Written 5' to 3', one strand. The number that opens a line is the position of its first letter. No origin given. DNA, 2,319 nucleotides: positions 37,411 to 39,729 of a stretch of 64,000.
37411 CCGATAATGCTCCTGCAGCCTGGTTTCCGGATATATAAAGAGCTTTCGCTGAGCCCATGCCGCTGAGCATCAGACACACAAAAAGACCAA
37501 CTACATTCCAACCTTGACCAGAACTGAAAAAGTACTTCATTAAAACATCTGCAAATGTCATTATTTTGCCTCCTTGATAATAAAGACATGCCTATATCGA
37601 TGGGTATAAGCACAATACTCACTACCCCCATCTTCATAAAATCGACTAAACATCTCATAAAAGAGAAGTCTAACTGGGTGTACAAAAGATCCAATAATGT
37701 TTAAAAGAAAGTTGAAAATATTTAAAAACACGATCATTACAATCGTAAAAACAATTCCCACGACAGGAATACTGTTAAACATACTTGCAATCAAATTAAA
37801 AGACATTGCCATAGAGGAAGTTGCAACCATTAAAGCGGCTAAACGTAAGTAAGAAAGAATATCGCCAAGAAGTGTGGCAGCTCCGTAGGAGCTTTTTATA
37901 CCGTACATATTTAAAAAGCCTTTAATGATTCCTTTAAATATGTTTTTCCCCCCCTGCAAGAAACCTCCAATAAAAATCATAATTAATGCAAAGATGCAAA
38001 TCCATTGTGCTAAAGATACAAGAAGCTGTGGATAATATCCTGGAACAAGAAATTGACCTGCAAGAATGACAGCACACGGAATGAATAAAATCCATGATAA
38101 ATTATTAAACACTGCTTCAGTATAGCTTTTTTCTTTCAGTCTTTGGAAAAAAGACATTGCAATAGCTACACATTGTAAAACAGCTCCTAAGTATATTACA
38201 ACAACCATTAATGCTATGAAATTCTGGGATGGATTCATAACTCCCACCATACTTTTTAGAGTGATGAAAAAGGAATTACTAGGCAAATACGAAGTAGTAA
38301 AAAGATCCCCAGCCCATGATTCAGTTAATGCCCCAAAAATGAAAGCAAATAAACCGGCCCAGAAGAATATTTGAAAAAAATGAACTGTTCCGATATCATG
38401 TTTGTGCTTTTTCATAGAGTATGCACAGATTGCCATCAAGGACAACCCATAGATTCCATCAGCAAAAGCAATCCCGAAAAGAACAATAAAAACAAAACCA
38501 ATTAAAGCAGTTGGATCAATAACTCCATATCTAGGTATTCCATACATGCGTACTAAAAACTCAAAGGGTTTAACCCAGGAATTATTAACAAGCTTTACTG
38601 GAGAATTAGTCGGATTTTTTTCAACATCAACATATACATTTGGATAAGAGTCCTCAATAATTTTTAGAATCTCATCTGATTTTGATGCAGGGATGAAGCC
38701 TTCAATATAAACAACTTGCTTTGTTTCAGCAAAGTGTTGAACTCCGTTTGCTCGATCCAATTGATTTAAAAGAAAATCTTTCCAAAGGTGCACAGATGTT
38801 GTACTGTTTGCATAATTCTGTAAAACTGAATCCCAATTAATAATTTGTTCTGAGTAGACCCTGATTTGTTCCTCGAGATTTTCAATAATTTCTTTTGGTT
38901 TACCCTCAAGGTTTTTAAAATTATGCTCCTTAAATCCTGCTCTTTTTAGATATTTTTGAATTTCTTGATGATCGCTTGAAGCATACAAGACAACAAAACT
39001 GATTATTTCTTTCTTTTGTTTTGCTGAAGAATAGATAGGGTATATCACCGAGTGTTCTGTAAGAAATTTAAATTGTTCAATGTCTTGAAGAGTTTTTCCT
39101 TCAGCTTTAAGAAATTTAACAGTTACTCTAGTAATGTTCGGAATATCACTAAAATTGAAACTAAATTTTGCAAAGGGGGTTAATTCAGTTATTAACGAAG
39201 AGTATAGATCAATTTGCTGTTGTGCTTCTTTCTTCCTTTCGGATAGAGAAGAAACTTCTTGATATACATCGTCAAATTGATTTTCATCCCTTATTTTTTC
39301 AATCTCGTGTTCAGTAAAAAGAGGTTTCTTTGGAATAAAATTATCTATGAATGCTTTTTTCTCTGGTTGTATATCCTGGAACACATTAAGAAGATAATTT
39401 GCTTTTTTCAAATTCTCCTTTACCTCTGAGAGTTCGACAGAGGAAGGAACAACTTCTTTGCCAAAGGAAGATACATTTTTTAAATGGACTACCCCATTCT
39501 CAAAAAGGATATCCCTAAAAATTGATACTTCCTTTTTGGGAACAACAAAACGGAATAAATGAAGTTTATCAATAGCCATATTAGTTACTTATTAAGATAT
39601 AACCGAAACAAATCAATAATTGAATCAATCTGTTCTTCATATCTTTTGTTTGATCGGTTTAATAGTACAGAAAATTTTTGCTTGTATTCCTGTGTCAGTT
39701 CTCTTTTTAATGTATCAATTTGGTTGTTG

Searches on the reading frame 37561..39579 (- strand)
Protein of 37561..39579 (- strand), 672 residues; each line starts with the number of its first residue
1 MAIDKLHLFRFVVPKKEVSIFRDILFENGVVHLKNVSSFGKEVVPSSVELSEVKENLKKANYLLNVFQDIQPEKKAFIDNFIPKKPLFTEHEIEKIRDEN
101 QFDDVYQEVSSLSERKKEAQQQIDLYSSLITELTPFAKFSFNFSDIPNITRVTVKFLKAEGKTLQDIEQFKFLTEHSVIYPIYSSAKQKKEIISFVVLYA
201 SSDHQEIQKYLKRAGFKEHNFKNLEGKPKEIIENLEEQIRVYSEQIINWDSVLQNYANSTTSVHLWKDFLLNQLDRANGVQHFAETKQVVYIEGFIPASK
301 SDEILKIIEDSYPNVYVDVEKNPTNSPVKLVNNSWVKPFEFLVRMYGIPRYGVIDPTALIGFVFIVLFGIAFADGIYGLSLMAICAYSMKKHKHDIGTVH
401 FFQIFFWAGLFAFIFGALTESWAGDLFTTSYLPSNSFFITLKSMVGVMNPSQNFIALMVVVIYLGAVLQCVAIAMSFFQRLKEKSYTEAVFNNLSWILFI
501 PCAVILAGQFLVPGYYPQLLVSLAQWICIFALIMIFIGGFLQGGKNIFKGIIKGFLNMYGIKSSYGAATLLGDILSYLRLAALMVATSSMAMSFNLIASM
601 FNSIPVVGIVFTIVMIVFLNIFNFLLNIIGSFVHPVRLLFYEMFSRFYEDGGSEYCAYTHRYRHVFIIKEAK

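Call 66: search_protein_families(library=pfam, proteins=[window:37561-39579:-], max_evalue=0.00001)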
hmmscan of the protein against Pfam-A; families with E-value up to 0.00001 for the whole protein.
window:37561-39579:- (672 aa): 1 family
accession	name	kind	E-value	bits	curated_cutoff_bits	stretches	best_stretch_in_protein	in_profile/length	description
PF01496.24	V_ATPase_I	-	9.3e-10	37.5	30.7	1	122-393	159-418/815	V-type ATPase 116kDa subunit family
